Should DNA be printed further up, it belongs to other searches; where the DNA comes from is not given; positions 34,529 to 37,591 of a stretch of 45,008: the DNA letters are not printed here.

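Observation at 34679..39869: Uncharacterised six-gene block between the giant ejection protein and the tail fibre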

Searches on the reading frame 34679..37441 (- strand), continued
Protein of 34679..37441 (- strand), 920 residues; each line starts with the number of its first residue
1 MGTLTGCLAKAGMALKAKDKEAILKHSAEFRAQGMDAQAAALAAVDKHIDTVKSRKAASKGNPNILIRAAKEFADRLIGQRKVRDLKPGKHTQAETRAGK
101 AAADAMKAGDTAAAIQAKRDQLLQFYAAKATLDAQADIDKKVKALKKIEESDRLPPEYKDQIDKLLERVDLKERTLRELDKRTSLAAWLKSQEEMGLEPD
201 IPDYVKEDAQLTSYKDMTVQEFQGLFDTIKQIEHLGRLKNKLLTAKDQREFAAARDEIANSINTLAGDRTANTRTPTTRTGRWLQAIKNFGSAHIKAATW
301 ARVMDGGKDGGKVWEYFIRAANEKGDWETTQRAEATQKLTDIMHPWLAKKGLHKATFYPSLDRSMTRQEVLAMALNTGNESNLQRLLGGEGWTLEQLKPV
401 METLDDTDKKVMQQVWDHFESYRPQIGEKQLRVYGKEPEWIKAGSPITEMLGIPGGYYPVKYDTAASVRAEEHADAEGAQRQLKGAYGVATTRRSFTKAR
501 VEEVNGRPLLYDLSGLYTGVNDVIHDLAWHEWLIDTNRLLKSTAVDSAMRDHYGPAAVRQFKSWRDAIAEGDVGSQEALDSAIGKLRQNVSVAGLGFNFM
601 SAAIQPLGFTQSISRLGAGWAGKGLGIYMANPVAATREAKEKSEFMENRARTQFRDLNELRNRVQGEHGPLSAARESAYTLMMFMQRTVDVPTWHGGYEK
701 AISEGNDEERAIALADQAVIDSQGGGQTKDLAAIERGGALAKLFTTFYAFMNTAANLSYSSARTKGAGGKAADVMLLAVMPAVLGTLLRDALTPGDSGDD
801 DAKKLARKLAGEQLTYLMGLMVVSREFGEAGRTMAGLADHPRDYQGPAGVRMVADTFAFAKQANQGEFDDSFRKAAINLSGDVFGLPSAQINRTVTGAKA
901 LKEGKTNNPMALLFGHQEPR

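Call 70: search_dna_similar(query=L080:8340-9269:+, collection=phages, mode=protein, max_evalue=0.01, max_rows=30)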
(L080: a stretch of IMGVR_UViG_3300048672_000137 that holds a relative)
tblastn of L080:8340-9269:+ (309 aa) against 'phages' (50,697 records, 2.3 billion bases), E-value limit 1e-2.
Records with a match: 11; places in all: 11; records where one place covers at least 80% of the query: 4.
Best place of each record, by identity: 60-80% 5; <60% 6.
By first word of the organism name: Rhizobium 4; Microcystis 2; Rhodobacter 2; Curvibacter 1; Pseudanabaena 1; Caudoviricetes 1.
By host as written in the record: Rhodobacter capsulatus YW1 2; Rhizobium phaseoli N831 2; Curvibacter sp. IMCC26059 1; Microcystis elabens 1; Pseudanabaena sp. 1; Microcystis aeruginosa 1; - 1; Rhizobium etli T3_14 1; and 1 more.
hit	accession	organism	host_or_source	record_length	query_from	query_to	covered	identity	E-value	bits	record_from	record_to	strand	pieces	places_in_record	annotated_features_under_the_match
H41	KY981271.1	Curvibacter phage P26059A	Curvibacter sp. IMCC26059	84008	1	309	100%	28.8%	2e-14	80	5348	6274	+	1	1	hypothetical protein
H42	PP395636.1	Microcystis phage Mel-JY03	Microcystis elabens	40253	1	308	100%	27.9%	7e-11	69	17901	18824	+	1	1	hypothetical protein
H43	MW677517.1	Rhodobacter phage RcKemmy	Rhodobacter capsulatus YW1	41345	54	308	83%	32.1%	9e-14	77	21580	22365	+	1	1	22: hypothetical protein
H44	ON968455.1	Pseudanabaena phage Pan4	Pseudanabaena sp.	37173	1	264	85%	28.6%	1e-8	62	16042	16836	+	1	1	hypothetical protein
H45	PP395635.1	Microcystis phage Mae-JY02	Microcystis aeruginosa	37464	1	264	59%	34.4%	2e-4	96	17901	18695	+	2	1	hypothetical protein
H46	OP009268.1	Rhodobacter phage RcCWillis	Rhodobacter capsulatus YW1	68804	176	265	29%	32.3%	1e-5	53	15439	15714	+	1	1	hypothetical protein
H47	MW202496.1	Caudoviricetes sp.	Manatee Spring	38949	1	31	10%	77.4%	5e-7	57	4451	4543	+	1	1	hypothetical protein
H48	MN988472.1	Rhizobium phage RHph_TM3_14A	Rhizobium etli T3_14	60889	1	31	10%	64.5%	4e-4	48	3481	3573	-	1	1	hypothetical protein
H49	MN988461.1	Rhizobium phage RHph_TM27A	Rhizobium phaseoli N831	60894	1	31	10%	64.5%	4e-4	48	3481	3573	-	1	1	hypothetical protein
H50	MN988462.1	Rhizobium phage RHph_TM27B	Rhizobium phaseoli N831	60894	1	31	10%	64.5%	4e-4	48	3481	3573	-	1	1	hypothetical protein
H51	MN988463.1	Rhizobium phage RHph_TM29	Rhizobium phaseoli N931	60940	1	31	10%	64.5%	4e-4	48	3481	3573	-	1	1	hypothetical protein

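Call 71: get_annotated_region(hit=H43, flank=8000)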
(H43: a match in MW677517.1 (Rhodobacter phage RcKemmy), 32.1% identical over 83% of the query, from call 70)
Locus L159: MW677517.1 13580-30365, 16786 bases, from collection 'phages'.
description: Rhodobacter phage RcKemmy, complete genome.
organism: Rhodobacter phage RcKemmy (NCBI taxid 2835973)
taxonomy: Viruses; Duplodnaviria; Heunggongvirae; Uroviricota; Caudoviricetes
host: Rhodobacter capsulatus YW1; source: water; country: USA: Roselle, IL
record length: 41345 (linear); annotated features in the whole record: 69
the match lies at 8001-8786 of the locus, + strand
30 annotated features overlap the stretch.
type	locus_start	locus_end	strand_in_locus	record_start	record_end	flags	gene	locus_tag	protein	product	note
CDS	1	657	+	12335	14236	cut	17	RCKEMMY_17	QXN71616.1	tape measure protein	-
CDS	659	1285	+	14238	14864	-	18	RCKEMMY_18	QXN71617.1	minor tail protein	-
CDS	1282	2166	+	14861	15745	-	19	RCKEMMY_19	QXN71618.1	minor tail protein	-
CDS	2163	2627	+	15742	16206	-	20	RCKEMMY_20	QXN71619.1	peptidase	-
CDS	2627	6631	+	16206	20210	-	21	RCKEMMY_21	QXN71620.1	GTA TIM barrel-like domain protein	-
CDS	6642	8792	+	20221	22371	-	22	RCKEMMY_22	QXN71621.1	hypothetical protein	-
CDS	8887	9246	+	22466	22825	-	23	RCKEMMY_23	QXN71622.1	holin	-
CDS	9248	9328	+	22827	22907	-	24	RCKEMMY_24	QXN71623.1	hypothetical protein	-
CDS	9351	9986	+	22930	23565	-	25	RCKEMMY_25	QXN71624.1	endolysin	-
CDS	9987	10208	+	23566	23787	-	26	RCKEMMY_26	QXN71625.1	hypothetical protein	-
CDS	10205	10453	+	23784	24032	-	27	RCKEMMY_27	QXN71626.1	hypothetical protein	-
CDS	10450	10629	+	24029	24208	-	28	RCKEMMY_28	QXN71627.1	hypothetical protein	-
CDS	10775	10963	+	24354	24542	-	29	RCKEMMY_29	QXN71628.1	hypothetical protein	-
CDS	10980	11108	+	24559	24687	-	30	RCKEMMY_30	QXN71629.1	hypothetical protein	-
CDS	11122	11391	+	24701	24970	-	31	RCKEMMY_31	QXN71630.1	hypothetical protein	-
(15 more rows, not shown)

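Call 72: get_annotated_region(hit=H41, flank=6000)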
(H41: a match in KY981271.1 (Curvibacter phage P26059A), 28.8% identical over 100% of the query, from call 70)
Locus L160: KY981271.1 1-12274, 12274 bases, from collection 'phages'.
description: Curvibacter phage P26059A, complete genome.
organism: Curvibacter phage P26059A (NCBI taxid 1983783)
taxonomy: Viruses; Duplodnaviria; Heunggongvirae; Uroviricota; Caudoviricetes
host: Curvibacter sp. IMCC26059; source: -; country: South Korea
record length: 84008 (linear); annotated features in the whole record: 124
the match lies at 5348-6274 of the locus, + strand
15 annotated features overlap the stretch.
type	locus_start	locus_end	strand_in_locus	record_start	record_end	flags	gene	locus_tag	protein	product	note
CDS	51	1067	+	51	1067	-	-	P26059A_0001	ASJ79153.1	hypothetical protein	-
CDS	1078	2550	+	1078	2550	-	-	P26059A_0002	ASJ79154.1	terminase large subunit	-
CDS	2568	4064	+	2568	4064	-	-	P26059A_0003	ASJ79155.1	structural protein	-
CDS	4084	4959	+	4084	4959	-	-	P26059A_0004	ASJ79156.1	hypothetical protein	-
CDS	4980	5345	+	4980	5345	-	-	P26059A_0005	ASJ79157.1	hypothetical protein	-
CDS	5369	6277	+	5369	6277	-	-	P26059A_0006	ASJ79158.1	hypothetical protein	-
CDS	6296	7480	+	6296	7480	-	-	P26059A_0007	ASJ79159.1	hypothetical protein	-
CDS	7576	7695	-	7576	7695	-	-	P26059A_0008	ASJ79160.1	hypothetical protein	-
CDS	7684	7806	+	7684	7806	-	-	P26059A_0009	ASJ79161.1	hypothetical protein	-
CDS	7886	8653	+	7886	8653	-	-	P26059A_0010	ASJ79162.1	putative serine protease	putative serine protease XkdF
CDS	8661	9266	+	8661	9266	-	-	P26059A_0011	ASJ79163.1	putative endonuclease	putative endonuclease_GIY-YIG nuclease domain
CDS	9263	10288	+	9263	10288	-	-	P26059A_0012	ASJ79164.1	hypothetical protein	-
CDS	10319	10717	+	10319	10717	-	-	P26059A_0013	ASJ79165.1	head decoration protein D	Bacteriophage lambda head decoration protein D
CDS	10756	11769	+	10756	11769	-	-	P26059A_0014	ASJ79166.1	major structural protein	-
CDS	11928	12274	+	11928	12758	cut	-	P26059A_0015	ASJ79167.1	HNH endonuclease family protein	-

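Call 73: get_annotated_region(hit=H42, flank=8000)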
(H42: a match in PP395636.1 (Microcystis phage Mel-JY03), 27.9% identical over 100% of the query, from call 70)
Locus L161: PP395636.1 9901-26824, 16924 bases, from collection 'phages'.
description: Microcystis phage Mel-JY03, complete genome.
organism: Microcystis phage Mel-JY03 (NCBI taxid 3126654)
taxonomy: Viruses; Duplodnaviria; Heunggongvirae; Uroviricota; Caudoviricetes
host: Microcystis elabens; source: -; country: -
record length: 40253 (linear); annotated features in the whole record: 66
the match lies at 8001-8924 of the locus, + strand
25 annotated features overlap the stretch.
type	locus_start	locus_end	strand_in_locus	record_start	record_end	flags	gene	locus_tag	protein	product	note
CDS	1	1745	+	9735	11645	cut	-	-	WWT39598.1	NAD-dependent DNA ligase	adenylation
CDS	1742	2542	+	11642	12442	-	-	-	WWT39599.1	hypothetical protein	-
CDS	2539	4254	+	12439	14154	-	-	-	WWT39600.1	hypothetical protein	-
CDS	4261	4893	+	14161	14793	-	-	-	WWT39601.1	hypothetical protein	-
CDS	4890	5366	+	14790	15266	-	-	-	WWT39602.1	hypothetical protein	-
CDS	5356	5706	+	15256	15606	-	-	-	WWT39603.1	hypothetical protein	-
CDS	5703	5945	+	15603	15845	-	-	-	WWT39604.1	hypothetical protein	-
CDS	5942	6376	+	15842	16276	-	-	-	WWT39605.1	hypothetical protein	-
CDS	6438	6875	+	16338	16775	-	-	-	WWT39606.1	lysozyme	-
CDS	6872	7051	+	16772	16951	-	-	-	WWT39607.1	hypothetical protein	-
CDS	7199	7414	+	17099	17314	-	-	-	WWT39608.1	hypothetical protein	-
CDS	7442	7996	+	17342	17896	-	-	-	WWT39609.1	hypothetical protein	-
CDS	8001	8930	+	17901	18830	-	-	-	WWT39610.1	hypothetical protein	-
CDS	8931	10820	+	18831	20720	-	-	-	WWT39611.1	glycerophosphodiester phosphodiesterase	-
CDS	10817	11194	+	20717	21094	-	-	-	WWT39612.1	hypothetical protein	-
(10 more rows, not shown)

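Call 78: find_homologous_proteins(query=A3, max_evalue=0.001)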
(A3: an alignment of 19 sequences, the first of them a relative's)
Query A3 (19 sequences) (124 aa, profile of the alignment): 7999 proteins with E <= 0.001 among 8000 candidates; the best 120 are listed.
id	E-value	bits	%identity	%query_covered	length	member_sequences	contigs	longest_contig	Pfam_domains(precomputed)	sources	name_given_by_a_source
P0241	1.4e-49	185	35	99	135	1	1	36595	-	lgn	-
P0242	1.5e-49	185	33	99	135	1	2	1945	-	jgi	jgi:hypothetical protein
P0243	1.5e-49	185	35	99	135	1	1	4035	-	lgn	-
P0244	2.2e-49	185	33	99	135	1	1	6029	-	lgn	-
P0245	2.5e-49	185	35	99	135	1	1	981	-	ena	-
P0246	2.5e-49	185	-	-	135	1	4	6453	-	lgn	-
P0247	2.9e-49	184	37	99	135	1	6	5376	-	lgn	-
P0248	3.0e-49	184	35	99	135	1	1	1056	-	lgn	-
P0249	4.6e-49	184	37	99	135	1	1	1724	-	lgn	-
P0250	4.9e-49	184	-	-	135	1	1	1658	-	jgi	-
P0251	5.5e-49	183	35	99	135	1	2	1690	-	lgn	-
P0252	5.9e-49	183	35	99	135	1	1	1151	-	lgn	-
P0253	6.3e-49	183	33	99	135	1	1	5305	-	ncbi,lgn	-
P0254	6.5e-49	183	43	100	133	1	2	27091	-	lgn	-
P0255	7.2e-49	183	34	99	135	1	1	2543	-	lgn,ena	-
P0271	1.4e-48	182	31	99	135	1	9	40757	-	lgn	-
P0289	2.8e-48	181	35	100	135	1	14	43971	-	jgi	jgi:hypothetical protein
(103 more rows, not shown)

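Call 79: find_encoding_contigs(protein=P0289, flank=8000, max_places=2)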
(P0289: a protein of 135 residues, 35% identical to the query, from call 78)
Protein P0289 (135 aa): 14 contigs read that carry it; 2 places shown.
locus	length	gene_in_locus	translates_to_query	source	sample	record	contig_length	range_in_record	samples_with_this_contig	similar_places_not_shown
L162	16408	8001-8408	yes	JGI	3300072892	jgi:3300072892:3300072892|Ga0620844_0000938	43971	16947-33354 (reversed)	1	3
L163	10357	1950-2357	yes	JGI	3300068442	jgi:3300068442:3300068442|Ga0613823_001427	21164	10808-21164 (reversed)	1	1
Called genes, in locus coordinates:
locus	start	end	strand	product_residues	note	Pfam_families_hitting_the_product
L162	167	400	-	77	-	-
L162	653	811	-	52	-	-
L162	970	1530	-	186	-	PF01381:HTH_3, PF12844:HTH_19 (weak), PF13443:HTH_26, PF13560:HTH_31, PF13744:HTH_37 (weak)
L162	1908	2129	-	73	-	-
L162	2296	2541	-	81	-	-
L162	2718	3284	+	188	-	PF07750:GcrA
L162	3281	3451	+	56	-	-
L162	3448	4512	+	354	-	-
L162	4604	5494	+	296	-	PF07120:DUF1376 (weak)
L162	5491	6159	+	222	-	-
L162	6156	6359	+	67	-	-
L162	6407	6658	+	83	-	-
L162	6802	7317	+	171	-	-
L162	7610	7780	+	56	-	-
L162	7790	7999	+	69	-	-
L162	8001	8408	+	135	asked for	-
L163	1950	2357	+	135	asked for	-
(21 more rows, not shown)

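Call 80: find_encoding_contigs(protein=P0271, flank=8000, max_places=2)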
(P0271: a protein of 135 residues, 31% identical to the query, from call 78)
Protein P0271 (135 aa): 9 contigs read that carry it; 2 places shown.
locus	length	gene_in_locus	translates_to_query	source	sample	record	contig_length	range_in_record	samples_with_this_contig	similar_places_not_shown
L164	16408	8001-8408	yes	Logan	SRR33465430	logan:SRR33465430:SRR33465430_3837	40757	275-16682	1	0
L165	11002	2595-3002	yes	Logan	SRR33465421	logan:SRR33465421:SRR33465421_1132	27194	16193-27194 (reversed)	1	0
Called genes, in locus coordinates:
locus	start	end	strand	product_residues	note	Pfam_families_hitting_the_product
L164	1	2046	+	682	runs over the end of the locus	PF23899:SU10_portal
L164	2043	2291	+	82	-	-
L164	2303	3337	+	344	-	PF26854:Phage_ORF13_CC (faint)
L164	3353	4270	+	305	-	PF25209:Phage_capsid_4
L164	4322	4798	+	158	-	-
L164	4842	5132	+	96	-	-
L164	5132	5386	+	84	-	PF19846:DUF6321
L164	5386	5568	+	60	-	-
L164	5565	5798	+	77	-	-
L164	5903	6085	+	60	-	-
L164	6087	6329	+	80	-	-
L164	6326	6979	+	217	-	PF24175:SU10_adaptor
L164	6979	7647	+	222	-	PF24175:SU10_adaptor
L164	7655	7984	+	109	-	-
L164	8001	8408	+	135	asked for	-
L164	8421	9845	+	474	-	-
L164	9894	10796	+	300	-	PF07484:Collar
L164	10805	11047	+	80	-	-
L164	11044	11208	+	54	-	-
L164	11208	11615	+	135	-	PF13539:Peptidase_M15_4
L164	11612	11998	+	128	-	PF13392:HNH_3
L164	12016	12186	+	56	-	-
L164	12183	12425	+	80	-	-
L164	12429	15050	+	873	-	-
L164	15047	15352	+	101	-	-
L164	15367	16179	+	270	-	-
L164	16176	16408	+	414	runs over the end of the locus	-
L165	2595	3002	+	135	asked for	-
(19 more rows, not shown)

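Call 81: search_dna_similar(query=P0289, collection=phages, mode=protein, max_evalue=0.01, max_rows=40)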
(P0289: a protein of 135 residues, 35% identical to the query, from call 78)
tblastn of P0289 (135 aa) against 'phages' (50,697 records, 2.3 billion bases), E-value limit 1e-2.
Records with a match: 36; places in all: 36; records where one place covers at least 80% of the query: 4.
Best place of each record, by identity: 60-80% 5; <60% 31.
By first word of the organism name: Mycobacterium 29; Microcystis 3; Caulobacter 2; Pseudanabaena 1; Caudoviricetes 1.
By host as written in the record: Mycobacterium smegmatis mc2 155 27; Caulobacter crescentus 2; - 2; Pseudanabaena sp. 1; Microcystis aeruginosa 1; Microcystis elabens 1; Microcystis wesenbergii 1; Mycobacterium smegmatis mc2155 1.
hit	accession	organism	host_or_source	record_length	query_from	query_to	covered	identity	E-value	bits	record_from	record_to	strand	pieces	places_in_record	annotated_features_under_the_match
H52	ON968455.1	Pseudanabaena phage Pan4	Pseudanabaena sp.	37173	1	133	99%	67.7%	4e-34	130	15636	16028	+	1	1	hypothetical protein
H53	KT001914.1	Caulobacter phage Seuss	Caulobacter crescentus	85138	1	134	99%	60.7%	2e-23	99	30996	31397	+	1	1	hypothetical protein | ribosome_binding_site (x2)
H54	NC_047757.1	Caulobacter phage Seuss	Caulobacter crescentus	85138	1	134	99%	60.7%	2e-23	99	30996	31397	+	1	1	virion structural protein | ribosome_binding_site (x2)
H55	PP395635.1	Microcystis phage Mae-JY02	Microcystis aeruginosa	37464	1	98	73%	65.3%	2e-25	105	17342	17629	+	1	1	hypothetical protein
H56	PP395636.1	Microcystis phage Mel-JY03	Microcystis elabens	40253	1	98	73%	65.3%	2e-25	105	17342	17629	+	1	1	hypothetical protein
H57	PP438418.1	Microcystis phage Mwe-JY26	Microcystis wesenbergii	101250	3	134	98%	47.7%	4e-22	96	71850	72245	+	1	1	hypothetical protein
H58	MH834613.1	Mycobacterium phage Fowlmouth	Mycobacterium smegmatis mc2 155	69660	1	98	73%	39.8%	1e-3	43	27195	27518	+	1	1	28: hypothetical protein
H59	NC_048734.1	Mycobacterium phage Fowlmouth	Mycobacterium smegmatis mc2 155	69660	1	98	73%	39.8%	1e-3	43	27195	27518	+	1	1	28: virion structural protein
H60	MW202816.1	Caudoviricetes sp.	Manatee Spring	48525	3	98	71%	39.6%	5e-7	53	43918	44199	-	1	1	hypothetical protein | orf omegA-bindinG-regulatory protein compleX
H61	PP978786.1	Mycobacterium phage Journey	Mycobacterium smegmatis mc2 155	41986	17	93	57%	39.5%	1e-4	46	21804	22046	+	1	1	24: hypothetical protein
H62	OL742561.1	Mycobacterium phage Duplicity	Mycobacterium smegmatis mc2 155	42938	17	93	57%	39.5%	1e-4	46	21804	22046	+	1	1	24: hypothetical protein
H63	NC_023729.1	Mycobacterium phage Charlie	Mycobacterium smegmatis mc2 155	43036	17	93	57%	39.5%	1e-4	46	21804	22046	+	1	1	24: virion structural protein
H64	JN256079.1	Mycobacterium phage Charlie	Mycobacterium smegmatis mc2 155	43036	17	93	57%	39.5%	1e-4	46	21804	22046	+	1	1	24: hypothetical protein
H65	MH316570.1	Mycobacterium phage Silvafighter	soil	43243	17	93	57%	39.5%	1e-4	46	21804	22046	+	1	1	24: hypothetical protein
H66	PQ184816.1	Mycobacterium phage Melville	Mycobacterium smegmatis mc2155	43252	17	93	57%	39.5%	1e-4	46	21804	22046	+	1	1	24: hypothetical protein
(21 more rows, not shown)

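Call 82: get_annotated_region(hit=H54, flank=7000)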
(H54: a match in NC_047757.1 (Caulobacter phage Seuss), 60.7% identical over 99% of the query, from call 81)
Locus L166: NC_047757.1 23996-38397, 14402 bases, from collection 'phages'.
description: Caulobacter phage Seuss, complete genome.
organism: Caulobacter phage Seuss (NCBI taxid 1675601)
taxonomy: Viruses; Duplodnaviria; Heunggongvirae; Uroviricota; Caudoviricetes; Seussvirus; Seussvirus seuss
host: Caulobacter crescentus; source: -; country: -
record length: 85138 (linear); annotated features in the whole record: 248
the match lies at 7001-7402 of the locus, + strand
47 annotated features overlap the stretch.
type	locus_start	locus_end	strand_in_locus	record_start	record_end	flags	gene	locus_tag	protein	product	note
CDS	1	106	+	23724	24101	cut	-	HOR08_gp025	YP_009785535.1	tail assembly protein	-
regulatory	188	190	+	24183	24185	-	-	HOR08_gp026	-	ribosome_binding_site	-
CDS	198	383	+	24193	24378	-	-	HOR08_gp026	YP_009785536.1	hypothetical protein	-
regulatory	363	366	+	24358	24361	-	-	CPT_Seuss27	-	ribosome_binding_site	-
CDS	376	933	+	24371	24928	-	-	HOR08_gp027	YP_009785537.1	tail assembly protein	-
regulatory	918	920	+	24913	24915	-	-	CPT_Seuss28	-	ribosome_binding_site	-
CDS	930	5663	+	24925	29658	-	-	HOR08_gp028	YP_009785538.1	central tail fiber J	-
regulatory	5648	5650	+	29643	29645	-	-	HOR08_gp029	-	ribosome_binding_site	-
CDS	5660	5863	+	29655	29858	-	-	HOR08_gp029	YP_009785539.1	hypothetical protein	-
regulatory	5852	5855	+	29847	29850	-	-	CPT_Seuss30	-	ribosome_binding_site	-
CDS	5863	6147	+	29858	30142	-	-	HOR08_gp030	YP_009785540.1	hypothetical protein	-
regulatory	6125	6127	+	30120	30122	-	-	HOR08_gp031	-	ribosome_binding_site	-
CDS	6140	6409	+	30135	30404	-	-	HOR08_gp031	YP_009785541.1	hypothetical protein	-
regulatory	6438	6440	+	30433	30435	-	-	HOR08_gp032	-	ribosome_binding_site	-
CDS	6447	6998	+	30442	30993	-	-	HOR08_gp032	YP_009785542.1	hypothetical protein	-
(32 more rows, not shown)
